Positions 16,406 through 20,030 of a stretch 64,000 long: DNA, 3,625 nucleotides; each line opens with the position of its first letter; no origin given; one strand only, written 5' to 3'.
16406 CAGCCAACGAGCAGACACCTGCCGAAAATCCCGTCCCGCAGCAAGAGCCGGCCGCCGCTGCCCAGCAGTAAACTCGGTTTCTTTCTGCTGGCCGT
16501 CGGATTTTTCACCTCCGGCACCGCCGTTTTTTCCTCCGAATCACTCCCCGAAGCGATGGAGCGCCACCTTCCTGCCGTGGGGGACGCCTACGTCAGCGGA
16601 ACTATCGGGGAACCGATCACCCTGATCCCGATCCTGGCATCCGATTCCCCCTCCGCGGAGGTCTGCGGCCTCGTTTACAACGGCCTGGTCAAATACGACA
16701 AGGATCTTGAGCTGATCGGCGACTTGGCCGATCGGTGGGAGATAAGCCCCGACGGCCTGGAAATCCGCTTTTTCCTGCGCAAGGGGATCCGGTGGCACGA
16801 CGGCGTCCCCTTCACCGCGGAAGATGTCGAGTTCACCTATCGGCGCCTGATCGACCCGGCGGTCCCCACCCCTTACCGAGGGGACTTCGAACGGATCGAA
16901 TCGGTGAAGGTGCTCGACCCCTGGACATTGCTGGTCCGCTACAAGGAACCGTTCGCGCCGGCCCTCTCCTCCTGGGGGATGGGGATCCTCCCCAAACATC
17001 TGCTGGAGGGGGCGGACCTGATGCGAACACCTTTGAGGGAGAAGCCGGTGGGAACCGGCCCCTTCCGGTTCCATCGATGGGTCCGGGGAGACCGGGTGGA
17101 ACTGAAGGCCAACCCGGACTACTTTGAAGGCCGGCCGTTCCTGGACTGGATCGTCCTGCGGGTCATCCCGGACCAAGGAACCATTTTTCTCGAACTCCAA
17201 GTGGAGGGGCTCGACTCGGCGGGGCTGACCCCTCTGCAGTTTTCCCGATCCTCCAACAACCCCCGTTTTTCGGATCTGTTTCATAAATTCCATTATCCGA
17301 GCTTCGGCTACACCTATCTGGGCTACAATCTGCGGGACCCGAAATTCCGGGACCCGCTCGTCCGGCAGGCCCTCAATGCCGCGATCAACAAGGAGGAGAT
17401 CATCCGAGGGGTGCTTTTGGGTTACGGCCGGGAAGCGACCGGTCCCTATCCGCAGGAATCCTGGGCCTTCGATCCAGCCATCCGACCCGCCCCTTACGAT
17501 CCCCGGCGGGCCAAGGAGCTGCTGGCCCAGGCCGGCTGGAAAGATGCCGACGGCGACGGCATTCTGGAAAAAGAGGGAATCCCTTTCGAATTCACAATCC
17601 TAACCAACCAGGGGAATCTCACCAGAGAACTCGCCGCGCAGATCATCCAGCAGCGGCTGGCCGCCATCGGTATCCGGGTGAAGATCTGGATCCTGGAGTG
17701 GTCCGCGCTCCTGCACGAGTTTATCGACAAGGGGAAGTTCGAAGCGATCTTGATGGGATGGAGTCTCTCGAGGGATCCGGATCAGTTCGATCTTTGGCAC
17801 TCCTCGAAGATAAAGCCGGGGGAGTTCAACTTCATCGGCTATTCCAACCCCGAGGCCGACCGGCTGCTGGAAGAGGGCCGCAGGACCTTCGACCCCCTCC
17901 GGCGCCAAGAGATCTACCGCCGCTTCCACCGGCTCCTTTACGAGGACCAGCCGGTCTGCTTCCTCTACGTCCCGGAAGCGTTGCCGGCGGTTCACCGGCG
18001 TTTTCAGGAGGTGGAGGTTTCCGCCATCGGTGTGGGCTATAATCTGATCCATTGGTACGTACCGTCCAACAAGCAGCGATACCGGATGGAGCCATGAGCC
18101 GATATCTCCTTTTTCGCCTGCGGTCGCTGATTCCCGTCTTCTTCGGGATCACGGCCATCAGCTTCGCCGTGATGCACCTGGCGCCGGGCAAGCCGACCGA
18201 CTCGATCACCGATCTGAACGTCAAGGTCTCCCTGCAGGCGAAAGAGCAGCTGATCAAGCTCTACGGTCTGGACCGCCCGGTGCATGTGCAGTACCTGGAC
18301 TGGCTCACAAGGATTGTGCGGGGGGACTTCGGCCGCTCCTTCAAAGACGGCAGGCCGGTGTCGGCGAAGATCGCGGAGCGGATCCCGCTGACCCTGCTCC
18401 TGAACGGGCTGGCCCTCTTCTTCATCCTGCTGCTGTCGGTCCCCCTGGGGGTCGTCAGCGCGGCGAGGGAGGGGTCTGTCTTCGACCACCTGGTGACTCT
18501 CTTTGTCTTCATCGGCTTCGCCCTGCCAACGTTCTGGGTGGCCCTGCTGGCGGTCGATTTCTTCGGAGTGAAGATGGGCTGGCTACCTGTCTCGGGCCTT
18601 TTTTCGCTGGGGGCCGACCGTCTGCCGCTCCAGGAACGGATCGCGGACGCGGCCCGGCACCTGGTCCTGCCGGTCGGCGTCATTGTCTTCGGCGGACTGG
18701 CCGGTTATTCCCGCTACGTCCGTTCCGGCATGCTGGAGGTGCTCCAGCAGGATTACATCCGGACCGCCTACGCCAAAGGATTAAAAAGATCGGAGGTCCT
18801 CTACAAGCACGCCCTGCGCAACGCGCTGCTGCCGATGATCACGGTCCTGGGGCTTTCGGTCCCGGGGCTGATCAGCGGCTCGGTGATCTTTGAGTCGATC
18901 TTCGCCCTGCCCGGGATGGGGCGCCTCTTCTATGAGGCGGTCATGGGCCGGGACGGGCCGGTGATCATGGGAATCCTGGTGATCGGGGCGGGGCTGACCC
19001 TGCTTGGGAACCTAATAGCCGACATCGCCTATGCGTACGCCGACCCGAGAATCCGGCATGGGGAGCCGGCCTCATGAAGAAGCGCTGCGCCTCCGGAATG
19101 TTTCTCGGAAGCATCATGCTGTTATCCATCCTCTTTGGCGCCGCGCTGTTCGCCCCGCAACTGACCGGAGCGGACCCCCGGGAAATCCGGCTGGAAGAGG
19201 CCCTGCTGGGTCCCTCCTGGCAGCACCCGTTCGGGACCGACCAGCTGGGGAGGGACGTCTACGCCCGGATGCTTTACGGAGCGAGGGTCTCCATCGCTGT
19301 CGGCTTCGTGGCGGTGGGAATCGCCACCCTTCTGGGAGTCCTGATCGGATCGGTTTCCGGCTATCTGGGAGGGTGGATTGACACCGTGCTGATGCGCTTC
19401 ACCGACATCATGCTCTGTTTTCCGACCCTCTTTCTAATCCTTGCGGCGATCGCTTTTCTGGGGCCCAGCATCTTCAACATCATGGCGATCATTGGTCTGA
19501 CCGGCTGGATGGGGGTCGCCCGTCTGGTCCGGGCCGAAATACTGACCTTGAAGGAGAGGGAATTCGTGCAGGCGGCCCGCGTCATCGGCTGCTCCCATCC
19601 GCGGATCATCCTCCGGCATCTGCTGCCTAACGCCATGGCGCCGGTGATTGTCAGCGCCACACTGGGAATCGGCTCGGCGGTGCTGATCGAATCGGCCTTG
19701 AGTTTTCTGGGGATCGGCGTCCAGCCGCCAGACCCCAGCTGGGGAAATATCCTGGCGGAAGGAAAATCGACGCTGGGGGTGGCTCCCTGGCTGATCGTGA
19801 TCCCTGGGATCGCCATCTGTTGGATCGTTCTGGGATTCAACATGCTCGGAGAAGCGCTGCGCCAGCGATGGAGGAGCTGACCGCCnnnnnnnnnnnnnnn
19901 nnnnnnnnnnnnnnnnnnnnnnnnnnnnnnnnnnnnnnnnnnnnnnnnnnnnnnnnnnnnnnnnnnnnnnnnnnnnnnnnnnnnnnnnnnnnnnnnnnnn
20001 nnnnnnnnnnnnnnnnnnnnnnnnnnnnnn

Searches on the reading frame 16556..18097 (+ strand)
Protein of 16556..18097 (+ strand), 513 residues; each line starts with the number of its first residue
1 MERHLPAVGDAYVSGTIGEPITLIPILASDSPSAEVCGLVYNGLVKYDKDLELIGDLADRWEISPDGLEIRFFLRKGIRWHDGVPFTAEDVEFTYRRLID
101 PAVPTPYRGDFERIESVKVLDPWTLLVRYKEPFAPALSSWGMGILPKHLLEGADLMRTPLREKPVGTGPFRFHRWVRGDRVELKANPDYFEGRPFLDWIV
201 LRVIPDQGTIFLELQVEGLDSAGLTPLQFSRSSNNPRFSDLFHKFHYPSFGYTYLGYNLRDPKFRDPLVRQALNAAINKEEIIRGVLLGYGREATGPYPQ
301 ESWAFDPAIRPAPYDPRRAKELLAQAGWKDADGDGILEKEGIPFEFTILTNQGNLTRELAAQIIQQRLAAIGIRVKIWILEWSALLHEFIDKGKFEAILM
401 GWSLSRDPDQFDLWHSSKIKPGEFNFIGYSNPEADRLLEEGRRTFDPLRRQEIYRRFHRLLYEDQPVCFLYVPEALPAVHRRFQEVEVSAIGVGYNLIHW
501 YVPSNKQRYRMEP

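Call 4: search_protein_families(library=pfam, proteins=[window:16556-18097:+], max_evalue=0.01)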
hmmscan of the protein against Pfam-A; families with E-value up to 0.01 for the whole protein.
window:16556-18097:+ (513 aa): 1 family
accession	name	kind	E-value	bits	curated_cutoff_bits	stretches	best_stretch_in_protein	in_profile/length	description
PF00496.27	SBP_bac_5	-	5.2e-93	312.5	32.4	1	52-415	1-359/368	Bacterial extracellular solute-binding proteins, family 5 Middle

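Call 5: search_protein_families(library=ncbifam, proteins=[window:16556-18097:+], max_evalue=0.001)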
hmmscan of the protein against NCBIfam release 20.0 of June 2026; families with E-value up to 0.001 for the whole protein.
window:16556-18097:+ (513 aa): 11 families
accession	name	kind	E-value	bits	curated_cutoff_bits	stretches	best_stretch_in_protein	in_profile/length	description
NF045467.1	Opp4A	equivalog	3.2e-74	250.2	650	1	26-501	52-555/556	oligopeptide ABC transporter substrate-binding protein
NF011942.0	PRK15413.1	equivalog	4.7e-49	167.4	594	1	21-478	39-488/512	glutathione ABC transporter substrate-binding protein GsiB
TIGR02294.1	nickel_nikA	equivalog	2.5e-48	164.8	393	1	38-411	33-410/501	nickel ABC transporter substrate-binding protein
NF045468.1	Opp5A_nikA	equivalog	2.2e-41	141.9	600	1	41-489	45-475/488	nickel ABC transporter substrate-binding protein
NF043070.1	DppA_dipep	equivalog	2.1e-38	132.2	1005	1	39-468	59-501/535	dipeptide ABC transporter periplasmic-binding protein DppA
NF047575.1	opine_bind_CntA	exception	1.8e-32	112.6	800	2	36-215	61-241/535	staphylopine-dependent metal ABC transporter substrate-binding lipoprotein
NF011689.0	PRK15109.1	equivalog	1.4e-30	106.5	560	1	41-473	66-510/547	ABC transporter substrate-binding protein SapA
TIGR04028.1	SBP_KPN_01854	hypoth_equivalog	9.6e-23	80.5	468.5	2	257-378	260-380/509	TIGR04028 family ABC transporter substrate-binding protein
NF011684.0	PRK15104.1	equivalog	9.5e-19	67.5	947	2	22-109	51-137/543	oligopeptide ABC transporter substrate-binding protein OppA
NF007287.0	PRK09755.1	equivalog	2.5e-18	66.2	1098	1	19-471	42-501/535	ABC transporter substrate-binding protein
NF010149.0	PRK13626.1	equivalog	1.5e-12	47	476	1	39-208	149-308/552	HTH-type transcriptional regulator SgrR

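Call 26: search_solved_structures(query=window:16556-18094:+, max_evalue=1e-20)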
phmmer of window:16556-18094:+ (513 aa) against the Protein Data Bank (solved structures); distinct sequences matched with E-value up to 1e-20: 63 (the best 60 are shown).
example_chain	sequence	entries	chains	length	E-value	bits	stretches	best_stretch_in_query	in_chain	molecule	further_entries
1xoc_A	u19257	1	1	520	4.2e-95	322.5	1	6-501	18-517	Oligopeptide-binding protein appA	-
8efz_A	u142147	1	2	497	1.1e-70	241.8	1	11-492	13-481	Extracellular solute-binding protein family 5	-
4oet_A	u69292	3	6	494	2.4e-67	230.9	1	34-486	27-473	Putative peptide ABC-transport system periplasmic peptide-binding protein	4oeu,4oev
5u4o_A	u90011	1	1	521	3.9e-56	193.8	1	21-464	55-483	ABC transporter substrate-binding protein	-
6ofq_A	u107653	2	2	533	3.5e-51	177.5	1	21-475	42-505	Heme-binding protein A / AI-2 binding protein A | Heme-binding protein A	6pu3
1uqw_A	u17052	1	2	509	7.6e-48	166.5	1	21-480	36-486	PUTATIVE BINDING PROTEIN YLIB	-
5isu_A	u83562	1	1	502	2.4e-44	154.9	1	9-483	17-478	Lmo0135 protein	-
8z1z_F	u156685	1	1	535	3.4e-44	154.4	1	39-473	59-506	Dipeptide-binding protein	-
1dpp_A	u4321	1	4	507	3.8e-44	154.3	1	40-473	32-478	DIPEPTIDE BINDING PROTEIN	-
8z1y_F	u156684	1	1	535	4.3e-44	154.1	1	39-473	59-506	Dipeptide-binding protein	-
1dpe_A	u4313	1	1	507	5.5e-44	153.7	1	40-473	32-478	DIPEPTIDE-BINDING PROTEIN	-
3m8u_A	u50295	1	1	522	4.3e-42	147.5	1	20-494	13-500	Heme-binding protein A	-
5f1q_A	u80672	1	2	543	5.6e-42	147.1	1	39-471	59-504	Periplasmic dipeptide transport protein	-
3tpa_A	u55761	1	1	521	2.9e-41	144.8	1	18-470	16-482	Heme-binding protein A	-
7kz8_A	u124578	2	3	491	6.1e-38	133.8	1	17-471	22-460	Peptide/nickel transport system substrate-binding protein AapF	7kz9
4pfu_A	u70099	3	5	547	9.1e-24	87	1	37-468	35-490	ABC transporter substrate-binding protein | Mannoside ABC transport system, sugar-binding protein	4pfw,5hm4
1zty_A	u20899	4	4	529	1.7e-22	82.8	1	52-465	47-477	Chitin Oligosaccharide Binding Protein | Peptide ABC transporter, periplasmic peptide-binding protein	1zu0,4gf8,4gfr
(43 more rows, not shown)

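Call 44: find_homologous_proteins(query=window:16556-18094:+, max_evalue=1e-60)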
Query window:16556-18094:+ (513 aa): 6561 proteins with E <= 1e-60 among 8000 candidates; the best 120 are listed.
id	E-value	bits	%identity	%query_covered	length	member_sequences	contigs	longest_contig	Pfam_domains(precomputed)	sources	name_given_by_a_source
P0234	0.0e+0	1183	100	99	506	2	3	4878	PF00496.28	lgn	-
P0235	3.1e-270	915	75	97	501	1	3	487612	PF00496.28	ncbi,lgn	-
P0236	1.4e-266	903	73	100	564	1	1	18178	PF00496.28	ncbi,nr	ncbi:MAG: peptide-binding protein [Candidatus Omnitrophica bacterium]|nr:peptide-binding protein [Ca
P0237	2.2e-266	903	73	100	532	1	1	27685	PF00496.28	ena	-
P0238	1.2e-265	900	72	100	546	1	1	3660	PF00496.28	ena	-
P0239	1.6e-265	900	73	99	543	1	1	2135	PF00496.28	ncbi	-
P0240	1.6e-263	893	72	100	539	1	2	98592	PF00496.28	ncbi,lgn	-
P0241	6.2e-263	891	71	99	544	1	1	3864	PF00496.28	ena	-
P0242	4.9e-258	875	69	100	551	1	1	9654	PF00496.28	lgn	-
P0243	2.3e-256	870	72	95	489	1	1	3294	PF00496.28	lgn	-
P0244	3.6e-253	859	68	99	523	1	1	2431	PF00496.28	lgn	-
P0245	2.9e-251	853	69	99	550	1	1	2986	PF00496.28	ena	-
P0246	1.1e-249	848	68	100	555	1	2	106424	PF00496.28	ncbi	-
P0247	1.2e-247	841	69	99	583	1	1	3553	PF00496.28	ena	-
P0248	4.2e-246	836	68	99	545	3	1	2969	PF00496.28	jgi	jgi:peptide/nickel transport system substrate-binding protein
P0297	1.5e-217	742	62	98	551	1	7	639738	PF00496.28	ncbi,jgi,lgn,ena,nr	ncbi:MAG: peptide-binding protein [Candidatus Omnitrophica bacterium]|nr:peptide-binding protein [Ca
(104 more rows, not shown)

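Call 46: find_encoding_contigs(protein=P0297, flank=10000, max_places=4)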
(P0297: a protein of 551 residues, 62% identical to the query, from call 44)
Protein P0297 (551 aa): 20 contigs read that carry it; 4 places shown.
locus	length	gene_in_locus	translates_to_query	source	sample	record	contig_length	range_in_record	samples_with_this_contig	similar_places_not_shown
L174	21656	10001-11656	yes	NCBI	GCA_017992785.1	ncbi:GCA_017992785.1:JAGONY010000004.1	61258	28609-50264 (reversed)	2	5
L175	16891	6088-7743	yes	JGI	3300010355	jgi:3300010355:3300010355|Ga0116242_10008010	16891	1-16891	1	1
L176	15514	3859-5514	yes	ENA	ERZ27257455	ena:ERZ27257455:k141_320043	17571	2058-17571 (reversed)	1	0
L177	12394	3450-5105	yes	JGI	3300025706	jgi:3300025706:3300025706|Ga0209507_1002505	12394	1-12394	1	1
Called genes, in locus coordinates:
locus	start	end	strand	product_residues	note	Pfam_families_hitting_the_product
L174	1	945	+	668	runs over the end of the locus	PF17764:PriA_3primeBD, PF00270:DEAD, PF04851:ResIII, PF18319:Zn_ribbon_PriA, PF00271:Helicase_C (weak), PF18074:PriA_C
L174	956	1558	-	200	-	PF13371:TPR_9 (faint), PF24575:TPR_Slam (faint), PF00515:TPR_1 (faint), PF07719:TPR_2 (faint), PF13424:TPR_12 (faint), PF13428:TPR_14 (faint), PF13176:TPR_7 (faint), PF14559:TPR_19, +3 more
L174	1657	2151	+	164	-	PF01327:Pep_deformylase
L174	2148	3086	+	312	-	PF00551:Formyl_trans_N, PF02911:Formyl_trans_C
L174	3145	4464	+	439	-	PF00571:CBS (weak)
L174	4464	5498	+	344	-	PF01087:GalP_UDP_transf (weak), PF16285:DUF4931_N (weak), PF16268:DUF4921 (weak), PF02744:GalP_UDP_tr_C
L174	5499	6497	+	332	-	PF01087:GalP_UDP_transf, PF01230:HIT (faint), PF16285:DUF4931_N (weak), PF16268:DUF4921, PF02744:GalP_UDP_tr_C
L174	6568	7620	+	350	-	PF00044:Gp_dh_N, PF02800:Gp_dh_C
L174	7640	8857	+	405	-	PF00162:PGK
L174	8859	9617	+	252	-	PF00121:TIM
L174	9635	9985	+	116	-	PF03840:SecG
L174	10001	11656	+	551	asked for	PF00496:SBP_bac_5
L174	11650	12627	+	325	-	PF19300:BPD_transp_1_N, PF00528:BPD_transp_1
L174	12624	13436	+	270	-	PF12911:OppC_N, PF00528:BPD_transp_1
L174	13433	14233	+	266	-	PF02463:SMC_N (weak), PF00005:ABC_tran, PF13304:AAA_21 (weak), PF08352:oligo_HPY (weak)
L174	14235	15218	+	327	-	PF00005:ABC_tran, PF13304:AAA_21 (faint), PF08352:oligo_HPY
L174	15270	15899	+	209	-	PF01914:MarC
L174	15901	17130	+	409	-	PF00483:NTP_transferase, PF24894:Hexapep_GlmU, PF25087:GMPPB_C (weak), PF25084:LbH_EIF2B, PF25247:LbH_GLGC (weak)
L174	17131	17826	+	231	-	PF00730:HhH-GPD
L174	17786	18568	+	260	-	PF05690:ThiG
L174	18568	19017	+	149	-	PF00583:Acetyltransf_1, PF13673:Acetyltransf_10 (weak), PF13508:Acetyltransf_7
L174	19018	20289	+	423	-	PF00330:Aconitase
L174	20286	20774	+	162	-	PF06434:Aconitase_2_N (faint), PF00694:Aconitase_C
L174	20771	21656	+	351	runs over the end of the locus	PF00180:Iso_dh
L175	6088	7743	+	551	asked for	PF00496:SBP_bac_5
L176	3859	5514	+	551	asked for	PF00496:SBP_bac_5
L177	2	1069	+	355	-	?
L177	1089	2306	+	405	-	PF00162:PGK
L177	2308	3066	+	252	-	PF00121:TIM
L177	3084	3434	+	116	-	PF03840:SecG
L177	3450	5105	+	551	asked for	PF00496:SBP_bac_5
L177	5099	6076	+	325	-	PF19300:BPD_transp_1_N, PF00528:BPD_transp_1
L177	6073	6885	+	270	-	PF12911:OppC_N, PF00528:BPD_transp_1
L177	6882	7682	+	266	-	PF02463:SMC_N (weak), PF00005:ABC_tran, PF13304:AAA_21 (weak), PF08352:oligo_HPY (weak)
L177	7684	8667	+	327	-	PF00005:ABC_tran, PF13304:AAA_21 (faint), PF08352:oligo_HPY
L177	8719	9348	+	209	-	PF01914:MarC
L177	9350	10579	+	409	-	PF00483:NTP_transferase, PF24894:Hexapep_GlmU, PF25087:GMPPB_C (weak), PF25084:LbH_EIF2B, PF25247:LbH_GLGC (weak)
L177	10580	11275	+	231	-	PF00730:HhH-GPD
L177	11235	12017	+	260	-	PF05690:ThiG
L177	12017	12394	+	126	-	?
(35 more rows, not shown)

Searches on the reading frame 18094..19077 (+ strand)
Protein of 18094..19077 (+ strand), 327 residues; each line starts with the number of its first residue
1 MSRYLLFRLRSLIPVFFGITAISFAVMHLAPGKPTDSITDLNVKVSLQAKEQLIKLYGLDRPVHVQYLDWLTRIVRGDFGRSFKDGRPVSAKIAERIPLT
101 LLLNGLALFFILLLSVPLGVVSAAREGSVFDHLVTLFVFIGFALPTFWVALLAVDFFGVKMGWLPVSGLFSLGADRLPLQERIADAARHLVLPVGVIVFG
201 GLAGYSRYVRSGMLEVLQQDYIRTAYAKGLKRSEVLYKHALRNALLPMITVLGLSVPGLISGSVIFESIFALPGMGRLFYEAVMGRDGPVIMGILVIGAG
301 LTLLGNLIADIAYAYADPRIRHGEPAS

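Call 4: search_protein_families(library=pfam, proteins=[window:18094-19077:+], max_evalue=0.01)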
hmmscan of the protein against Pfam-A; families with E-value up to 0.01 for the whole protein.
window:18094-19077:+ (327 aa): 2 families
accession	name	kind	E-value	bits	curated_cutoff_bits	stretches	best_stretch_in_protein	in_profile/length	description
PF00528.27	BPD_transp_1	-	7.6e-42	143.6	26.4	1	116-322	2-184/184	Binding-protein-dependent transport system inner membrane component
PF19300.4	BPD_transp_1_N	-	1.6e-08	35.2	23.8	1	1-103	1-113/114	Binding-prot-dependent transport system membrane comp, N-term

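Call 5: search_protein_families(library=ncbifam, proteins=[window:18094-19077:+], max_evalue=0.001)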
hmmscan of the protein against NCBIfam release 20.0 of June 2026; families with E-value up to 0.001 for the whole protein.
window:18094-19077:+ (327 aa): 20 families
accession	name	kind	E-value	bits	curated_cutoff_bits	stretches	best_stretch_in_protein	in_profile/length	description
NF045470.1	Opp2B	equivalog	3.3e-88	295.8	350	1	8-321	1-300/300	nickel ABC transporter permease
NF045469.1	Opp1B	equivalog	5.3e-79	265.9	380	1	1-321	1-307/307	nickel/cobalt ABC transporter permease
NF045472.1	Opp4B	equivalog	8.4e-79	265.1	450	1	1-321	1-319/319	oligopeptide ABC transporter permease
TIGR02789.1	nickel_nikB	equivalog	1.9e-78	264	447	1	1-324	1-310/314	nickel ABC transporter permease subunit NikB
NF007677.0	PRK10352.1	equivalog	3.3e-71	240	433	1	1-325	1-311/314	nickel ABC transporter permease subunit NikB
NF045471.1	Opp3B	equivalog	6.9e-67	226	480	1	1-321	1-303/308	oligopeptide ABC transporter permease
NF008161.0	PRK10914.1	equivalog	2.8e-66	224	590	1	1-323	1-338/339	dipeptide ABC transporter permease DppB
NF007008.0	PRK09471.1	equivalog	8.9e-60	202.7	388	1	1-321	1-305/306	oligopeptide ABC transporter permease OppB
NF011712.0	PRK15133.1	subfamily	1.7e-58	198.3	445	1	53-321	89-360/364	microcin C ABC transporter permease YejB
NF011661.0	PRK15081.1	equivalog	1.7e-57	195.2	463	1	1-322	1-305/306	glutathione ABC transporter permease GsiC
NF011690.0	PRK15110.1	equivalog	3.6e-44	151.5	432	1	66-322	43-314/321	putrescine export ABC transporter permease SapB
NF043081.1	MMSYN1_0165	equivalog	1.6e-30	106.4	350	1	84-321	162-385/388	oligopeptide ABC transporter permease OppB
NF045474.1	Opp2C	equivalog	8.4e-11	41.9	300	1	197-256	109-168/236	nickel transporter permease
TIGR02790.1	nickel_nikC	equivalog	1.7e-08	34.4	358.45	1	198-255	132-189/258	nickel ABC transporter permease subunit NikC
NF045476.1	Opp4C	equivalog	7.4e-07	28.7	350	1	103-276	82-222/278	oligopeptide ABC transporter permease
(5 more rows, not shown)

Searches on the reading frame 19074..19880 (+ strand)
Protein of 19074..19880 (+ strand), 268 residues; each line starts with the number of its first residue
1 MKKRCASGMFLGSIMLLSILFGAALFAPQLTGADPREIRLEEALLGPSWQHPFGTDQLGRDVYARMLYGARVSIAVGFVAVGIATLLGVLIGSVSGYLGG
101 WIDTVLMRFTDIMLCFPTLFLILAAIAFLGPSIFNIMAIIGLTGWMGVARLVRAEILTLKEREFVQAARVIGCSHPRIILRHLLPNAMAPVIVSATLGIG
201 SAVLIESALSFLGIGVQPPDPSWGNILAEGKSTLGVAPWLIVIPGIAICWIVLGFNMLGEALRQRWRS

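Call 4: search_protein_families(library=pfam, proteins=[window:19074-19880:+], max_evalue=0.01)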
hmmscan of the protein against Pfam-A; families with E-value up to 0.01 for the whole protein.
window:19074-19880:+ (268 aa): 1 family
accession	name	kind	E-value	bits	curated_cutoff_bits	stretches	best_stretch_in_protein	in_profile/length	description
PF00528.27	BPD_transp_1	-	1.2e-29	103.8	26.4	1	88-267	1-183/184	Binding-protein-dependent transport system inner membrane component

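Call 5: search_protein_families(library=ncbifam, proteins=[window:19074-19880:+], max_evalue=0.001)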
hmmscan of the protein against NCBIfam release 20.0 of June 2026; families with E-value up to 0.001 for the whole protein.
window:19074-19880:+ (268 aa): 25 families
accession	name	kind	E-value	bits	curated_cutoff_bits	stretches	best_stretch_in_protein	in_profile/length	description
NF045476.1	Opp4C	equivalog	3.7e-91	305.2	350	1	11-264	17-273/278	oligopeptide ABC transporter permease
NF045474.1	Opp2C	equivalog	3.8e-85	285.3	300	1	33-266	2-235/236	nickel transporter permease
TIGR02790.1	nickel_nikC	equivalog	1.1e-83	280.8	358.45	1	14-265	5-256/258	nickel ABC transporter permease subunit NikC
NF045473.1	Opp1C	equivalog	8.1e-79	264.8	350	1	13-264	10-261/267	nickel/cobalt ABC transporter permease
NF007738.0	PRK10417.1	equivalog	2.5e-68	230.6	335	1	14-265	15-266/277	nickel ABC transporter permease subunit NikC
NF007376.0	PRK09881.1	equivalog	3.7e-68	229.7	434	1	12-264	36-287/298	D,D-dipeptide ABC transporter permease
NF011662.0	PRK15082.1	equivalog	1.8e-65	221.3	484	1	12-264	41-294/303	glutathione ABC transporter permease GsiD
NF045475.1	Opp3C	equivalog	5.4e-65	219.7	450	1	51-264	108-321/328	oligopeptide ABC transporter permease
NF008160.0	PRK10913.1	equivalog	5.4e-61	206.6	483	1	9-264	36-292/300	dipeptide ABC transporter permease DppC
NF047573.1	opine_perm_CntC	exception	9.8e-61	205.5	440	1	13-263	14-264/271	staphylopine uptake ABC transporter permease subunit CntC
NF011935.0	PRK15406.1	equivalog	1.5e-58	199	433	1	49-264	80-295/302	oligopeptide ABC transporter permease OppC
NF043080.1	MMSYN1_0166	equivalog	4.5e-46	157.2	370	1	3-262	33-297/307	oligopeptide ABC transporter permease OppC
NF011596.0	PRK15021.1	subfamily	1.7e-41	142.4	439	1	24-264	93-333/341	microcin C ABC transporter permease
NF011691.0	PRK15111.1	equivalog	2e-37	129.3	379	1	18-264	42-289/296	putrescine export ABC transporter permease SapC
NF045470.1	Opp2B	equivalog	3e-12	46.3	350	1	59-215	80-255/300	nickel ABC transporter permease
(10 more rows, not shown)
